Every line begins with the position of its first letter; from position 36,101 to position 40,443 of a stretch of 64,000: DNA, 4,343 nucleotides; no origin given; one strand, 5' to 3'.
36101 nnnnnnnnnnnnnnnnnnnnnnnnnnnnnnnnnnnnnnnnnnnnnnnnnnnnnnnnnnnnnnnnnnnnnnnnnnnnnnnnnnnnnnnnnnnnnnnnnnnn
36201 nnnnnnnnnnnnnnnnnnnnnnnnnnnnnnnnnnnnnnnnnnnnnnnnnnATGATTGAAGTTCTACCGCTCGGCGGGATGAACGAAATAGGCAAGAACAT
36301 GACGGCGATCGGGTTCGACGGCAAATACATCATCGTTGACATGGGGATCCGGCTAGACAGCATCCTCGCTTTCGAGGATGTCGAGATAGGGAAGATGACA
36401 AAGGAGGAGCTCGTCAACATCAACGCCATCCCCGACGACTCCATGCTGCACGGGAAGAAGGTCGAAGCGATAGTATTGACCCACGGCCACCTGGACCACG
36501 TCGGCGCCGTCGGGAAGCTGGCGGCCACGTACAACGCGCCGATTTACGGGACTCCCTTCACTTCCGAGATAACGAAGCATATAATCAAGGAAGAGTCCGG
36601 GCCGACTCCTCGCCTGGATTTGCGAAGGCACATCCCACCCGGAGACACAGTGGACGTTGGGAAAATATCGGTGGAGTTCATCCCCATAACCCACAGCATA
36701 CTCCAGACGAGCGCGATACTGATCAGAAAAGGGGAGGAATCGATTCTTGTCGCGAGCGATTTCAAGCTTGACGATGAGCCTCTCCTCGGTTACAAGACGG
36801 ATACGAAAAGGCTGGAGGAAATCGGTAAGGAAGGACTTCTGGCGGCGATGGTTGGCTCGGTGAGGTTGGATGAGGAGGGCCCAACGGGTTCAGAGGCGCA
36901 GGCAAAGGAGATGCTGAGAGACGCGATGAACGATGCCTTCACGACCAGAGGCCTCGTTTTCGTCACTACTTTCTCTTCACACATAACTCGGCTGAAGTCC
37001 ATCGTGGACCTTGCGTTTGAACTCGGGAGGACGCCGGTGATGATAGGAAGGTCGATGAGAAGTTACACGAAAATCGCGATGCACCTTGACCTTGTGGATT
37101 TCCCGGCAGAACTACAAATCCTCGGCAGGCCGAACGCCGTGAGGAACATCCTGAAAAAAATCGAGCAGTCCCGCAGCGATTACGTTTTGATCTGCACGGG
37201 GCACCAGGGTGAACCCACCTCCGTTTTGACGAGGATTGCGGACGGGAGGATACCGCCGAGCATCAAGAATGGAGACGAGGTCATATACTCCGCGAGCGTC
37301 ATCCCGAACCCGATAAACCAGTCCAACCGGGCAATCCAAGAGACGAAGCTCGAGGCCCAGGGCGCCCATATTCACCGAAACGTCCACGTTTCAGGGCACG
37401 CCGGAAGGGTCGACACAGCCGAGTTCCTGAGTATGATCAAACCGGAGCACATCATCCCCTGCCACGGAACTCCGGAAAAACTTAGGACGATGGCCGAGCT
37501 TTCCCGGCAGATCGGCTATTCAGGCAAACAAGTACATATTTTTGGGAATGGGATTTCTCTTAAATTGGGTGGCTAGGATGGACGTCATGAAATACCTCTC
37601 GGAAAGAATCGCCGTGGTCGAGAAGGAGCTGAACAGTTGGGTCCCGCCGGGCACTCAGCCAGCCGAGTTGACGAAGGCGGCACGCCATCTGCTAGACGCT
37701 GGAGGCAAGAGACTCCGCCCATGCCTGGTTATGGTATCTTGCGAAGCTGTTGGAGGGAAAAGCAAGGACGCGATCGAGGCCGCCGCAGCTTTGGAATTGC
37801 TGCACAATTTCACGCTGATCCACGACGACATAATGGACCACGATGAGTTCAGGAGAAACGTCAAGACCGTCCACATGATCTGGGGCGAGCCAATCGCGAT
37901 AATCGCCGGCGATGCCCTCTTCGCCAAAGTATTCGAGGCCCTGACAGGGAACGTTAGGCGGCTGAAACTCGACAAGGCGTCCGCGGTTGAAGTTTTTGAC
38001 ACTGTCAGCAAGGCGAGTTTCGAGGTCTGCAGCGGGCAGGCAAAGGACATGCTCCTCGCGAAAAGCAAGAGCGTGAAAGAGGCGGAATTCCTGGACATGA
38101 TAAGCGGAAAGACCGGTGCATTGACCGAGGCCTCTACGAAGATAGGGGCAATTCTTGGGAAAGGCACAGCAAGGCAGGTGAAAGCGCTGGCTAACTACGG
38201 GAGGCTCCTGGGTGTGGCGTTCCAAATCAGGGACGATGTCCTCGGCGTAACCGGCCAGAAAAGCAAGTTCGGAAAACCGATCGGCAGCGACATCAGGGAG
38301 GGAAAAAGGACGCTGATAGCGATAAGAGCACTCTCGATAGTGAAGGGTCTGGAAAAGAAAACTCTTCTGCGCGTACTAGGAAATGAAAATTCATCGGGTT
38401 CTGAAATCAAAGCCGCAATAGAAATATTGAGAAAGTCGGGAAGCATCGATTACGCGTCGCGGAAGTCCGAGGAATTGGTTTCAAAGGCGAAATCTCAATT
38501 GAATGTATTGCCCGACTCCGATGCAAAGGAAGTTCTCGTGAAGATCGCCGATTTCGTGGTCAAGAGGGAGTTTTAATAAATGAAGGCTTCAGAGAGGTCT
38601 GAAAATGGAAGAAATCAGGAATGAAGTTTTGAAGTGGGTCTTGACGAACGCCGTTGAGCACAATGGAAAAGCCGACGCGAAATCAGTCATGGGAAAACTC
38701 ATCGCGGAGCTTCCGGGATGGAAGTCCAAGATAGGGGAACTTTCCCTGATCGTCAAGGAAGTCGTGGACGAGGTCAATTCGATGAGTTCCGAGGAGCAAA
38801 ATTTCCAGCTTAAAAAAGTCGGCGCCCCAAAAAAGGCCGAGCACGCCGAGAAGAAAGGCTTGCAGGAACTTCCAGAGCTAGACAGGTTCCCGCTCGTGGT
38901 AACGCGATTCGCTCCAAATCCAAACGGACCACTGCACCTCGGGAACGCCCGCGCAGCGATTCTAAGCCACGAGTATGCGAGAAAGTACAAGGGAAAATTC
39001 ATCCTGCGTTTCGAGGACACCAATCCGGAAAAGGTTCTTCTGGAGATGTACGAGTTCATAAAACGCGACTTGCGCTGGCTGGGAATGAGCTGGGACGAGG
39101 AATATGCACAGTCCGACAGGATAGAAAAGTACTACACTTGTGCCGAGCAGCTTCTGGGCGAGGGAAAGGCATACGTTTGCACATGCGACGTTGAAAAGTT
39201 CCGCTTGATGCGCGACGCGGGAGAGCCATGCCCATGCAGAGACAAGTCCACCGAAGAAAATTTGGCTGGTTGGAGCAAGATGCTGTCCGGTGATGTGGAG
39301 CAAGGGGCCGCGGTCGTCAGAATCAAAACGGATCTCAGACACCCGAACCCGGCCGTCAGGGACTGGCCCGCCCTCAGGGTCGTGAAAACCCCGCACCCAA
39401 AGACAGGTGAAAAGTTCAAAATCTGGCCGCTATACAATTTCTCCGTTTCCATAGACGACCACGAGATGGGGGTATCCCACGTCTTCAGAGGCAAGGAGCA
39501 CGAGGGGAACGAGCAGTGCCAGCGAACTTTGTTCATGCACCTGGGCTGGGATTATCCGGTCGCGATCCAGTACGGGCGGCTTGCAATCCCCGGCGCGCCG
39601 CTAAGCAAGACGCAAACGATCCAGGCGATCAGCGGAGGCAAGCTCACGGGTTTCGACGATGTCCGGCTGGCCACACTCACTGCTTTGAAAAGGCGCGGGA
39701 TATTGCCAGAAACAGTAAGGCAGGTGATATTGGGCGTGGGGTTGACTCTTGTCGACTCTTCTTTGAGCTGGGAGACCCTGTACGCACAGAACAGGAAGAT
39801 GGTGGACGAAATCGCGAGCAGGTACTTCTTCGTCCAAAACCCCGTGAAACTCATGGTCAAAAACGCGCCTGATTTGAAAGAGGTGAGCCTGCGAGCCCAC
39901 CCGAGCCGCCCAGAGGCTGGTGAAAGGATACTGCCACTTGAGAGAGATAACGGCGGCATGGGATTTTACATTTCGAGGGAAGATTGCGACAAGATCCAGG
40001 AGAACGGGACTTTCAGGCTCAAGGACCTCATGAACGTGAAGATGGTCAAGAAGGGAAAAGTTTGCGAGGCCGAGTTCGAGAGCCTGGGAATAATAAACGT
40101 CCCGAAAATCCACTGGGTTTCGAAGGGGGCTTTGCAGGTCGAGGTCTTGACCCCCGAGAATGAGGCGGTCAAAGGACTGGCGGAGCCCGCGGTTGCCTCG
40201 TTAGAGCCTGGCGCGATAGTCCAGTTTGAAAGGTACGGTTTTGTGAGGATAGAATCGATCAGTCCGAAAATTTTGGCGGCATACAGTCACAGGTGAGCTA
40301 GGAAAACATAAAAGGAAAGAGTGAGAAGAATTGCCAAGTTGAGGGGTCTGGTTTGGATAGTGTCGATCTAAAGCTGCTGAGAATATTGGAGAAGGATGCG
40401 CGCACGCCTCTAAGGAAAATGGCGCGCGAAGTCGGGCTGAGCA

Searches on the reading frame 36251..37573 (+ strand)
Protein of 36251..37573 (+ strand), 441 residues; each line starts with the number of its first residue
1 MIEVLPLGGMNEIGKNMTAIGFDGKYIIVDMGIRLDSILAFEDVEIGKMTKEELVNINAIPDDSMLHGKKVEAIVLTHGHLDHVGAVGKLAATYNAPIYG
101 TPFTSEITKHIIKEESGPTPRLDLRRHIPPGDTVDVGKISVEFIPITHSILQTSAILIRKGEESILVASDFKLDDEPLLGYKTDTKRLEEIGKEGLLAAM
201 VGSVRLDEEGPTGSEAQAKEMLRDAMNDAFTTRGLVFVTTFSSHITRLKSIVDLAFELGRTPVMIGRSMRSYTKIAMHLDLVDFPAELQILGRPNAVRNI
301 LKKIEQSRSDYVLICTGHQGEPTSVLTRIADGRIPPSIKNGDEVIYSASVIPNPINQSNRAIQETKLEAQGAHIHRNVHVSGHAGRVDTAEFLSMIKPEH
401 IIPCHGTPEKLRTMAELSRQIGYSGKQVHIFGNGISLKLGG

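Call 46: search_protein_families(library=pfam, proteins=[window:36251-37573:+], max_evalue=0.0001)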
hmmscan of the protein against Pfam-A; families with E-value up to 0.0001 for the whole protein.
window:36251-37573:+ (441 aa): 4 families
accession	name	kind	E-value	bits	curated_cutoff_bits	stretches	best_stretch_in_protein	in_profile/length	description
PF22505.1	RNase_J_b_CASP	-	1.5e-23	83.3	27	1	236-363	4-124/126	Ribonuclease J, beta-CASP domain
PF00753.33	Lactamase_B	-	5.7e-13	49.7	22.7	1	16-136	7-117/196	Metallo-beta-lactamase superfamily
PF07521.17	RMMBL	-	4.3e-11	43.1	21.6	1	372-422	6-57/63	Zn-dependent metallo-hydrolase RNA specificity domain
PF12706.13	Lactamase_B_2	-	8.4e-10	39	27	1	68-175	28-147/200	Beta-lactamase superfamily domain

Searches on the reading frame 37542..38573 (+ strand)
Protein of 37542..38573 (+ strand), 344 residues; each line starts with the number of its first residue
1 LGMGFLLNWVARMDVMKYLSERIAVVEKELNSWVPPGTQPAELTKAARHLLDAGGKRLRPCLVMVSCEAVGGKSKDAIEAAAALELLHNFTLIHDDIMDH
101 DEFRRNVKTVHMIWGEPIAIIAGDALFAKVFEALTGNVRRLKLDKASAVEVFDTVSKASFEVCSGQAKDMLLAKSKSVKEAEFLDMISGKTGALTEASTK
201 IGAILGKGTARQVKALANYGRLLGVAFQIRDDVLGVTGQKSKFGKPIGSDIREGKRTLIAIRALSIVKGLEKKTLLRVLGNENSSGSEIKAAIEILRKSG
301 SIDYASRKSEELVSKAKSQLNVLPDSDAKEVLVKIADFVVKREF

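Call 46: search_protein_families(library=pfam, proteins=[window:37542-38573:+], max_evalue=0.0001)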
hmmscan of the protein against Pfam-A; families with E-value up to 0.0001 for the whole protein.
window:37542-38573:+ (344 aa): 1 family
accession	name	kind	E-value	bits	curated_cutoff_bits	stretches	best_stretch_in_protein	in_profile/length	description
PF00348.22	polyprenyl_synt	-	2.4e-71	240.4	27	1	42-295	3-250/251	Polyprenyl synthetase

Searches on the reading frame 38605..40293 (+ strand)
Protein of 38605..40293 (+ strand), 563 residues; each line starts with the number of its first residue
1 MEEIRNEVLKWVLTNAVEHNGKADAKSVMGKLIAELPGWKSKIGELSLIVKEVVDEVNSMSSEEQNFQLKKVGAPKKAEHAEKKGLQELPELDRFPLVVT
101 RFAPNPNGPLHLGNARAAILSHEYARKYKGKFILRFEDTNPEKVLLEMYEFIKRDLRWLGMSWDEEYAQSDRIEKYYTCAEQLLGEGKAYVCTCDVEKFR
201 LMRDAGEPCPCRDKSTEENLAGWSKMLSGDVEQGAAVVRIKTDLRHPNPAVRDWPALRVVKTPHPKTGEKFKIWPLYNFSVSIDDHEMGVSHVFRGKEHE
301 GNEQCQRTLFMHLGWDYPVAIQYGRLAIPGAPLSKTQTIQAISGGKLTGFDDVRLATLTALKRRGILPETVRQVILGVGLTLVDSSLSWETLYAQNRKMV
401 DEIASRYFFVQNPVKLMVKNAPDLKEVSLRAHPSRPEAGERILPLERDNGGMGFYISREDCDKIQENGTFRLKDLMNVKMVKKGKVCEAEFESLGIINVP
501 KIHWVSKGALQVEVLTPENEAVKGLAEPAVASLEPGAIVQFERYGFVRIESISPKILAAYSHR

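Call 27: search_protein_families(library=ncbifam, proteins=[window:38605-40293:+], max_evalue=0.00001)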
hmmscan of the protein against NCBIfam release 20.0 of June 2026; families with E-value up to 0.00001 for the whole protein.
window:38605-40293:+ (563 aa): 10 families
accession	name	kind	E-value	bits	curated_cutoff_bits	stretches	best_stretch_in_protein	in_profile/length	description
NF003169.0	PRK04156.1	equivalog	7.6e-207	688.4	516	1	2-563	3-567/567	glutamate--tRNA ligase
TIGR00463.1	gltX_arch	equivalog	3.4e-180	600.3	401.75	1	6-562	3-559/560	glutamate--tRNA ligase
TIGR00440.1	glnS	equivalog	4.5e-79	266.7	425.8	1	98-489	1-393/524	glutamine--tRNA ligase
NF011291.0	PRK14703.1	equivalog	5.8e-78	262.9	681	1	93-482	27-421/769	glutamine--tRNA ligase/YqeY domain fusion protein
TIGR00464.1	gltX_bact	equivalog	8.8e-42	143.6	289.95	1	98-342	2-251/470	glutamate--tRNA ligase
NF004315.1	PRK05710.1-4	equivalog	6.4e-34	117.6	250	1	100-199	1-101/274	tRNA glutamyl-Q(34) synthetase GluQRS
TIGR03838.1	queuosine_YadB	equivalog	5.3e-33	114.6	276.7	1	99-340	2-237/272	tRNA glutamyl-Q(34) synthetase GluQRS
NF004314.0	PRK05710.1-3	equivalog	2.6e-31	109.1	256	1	98-213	7-122/297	tRNA glutamyl-Q(34) synthetase GluQRS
NF004312.0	PRK05710.1-1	equivalog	1.3e-21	77.3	453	1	99-203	15-120/306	tRNA glutamyl-Q(34) synthetase GluQRS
NF004313.0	PRK05710.1-2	equivalog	1.4e-21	77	380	1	99-196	6-104/299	tRNA glutamyl-Q(34) synthetase GluQRS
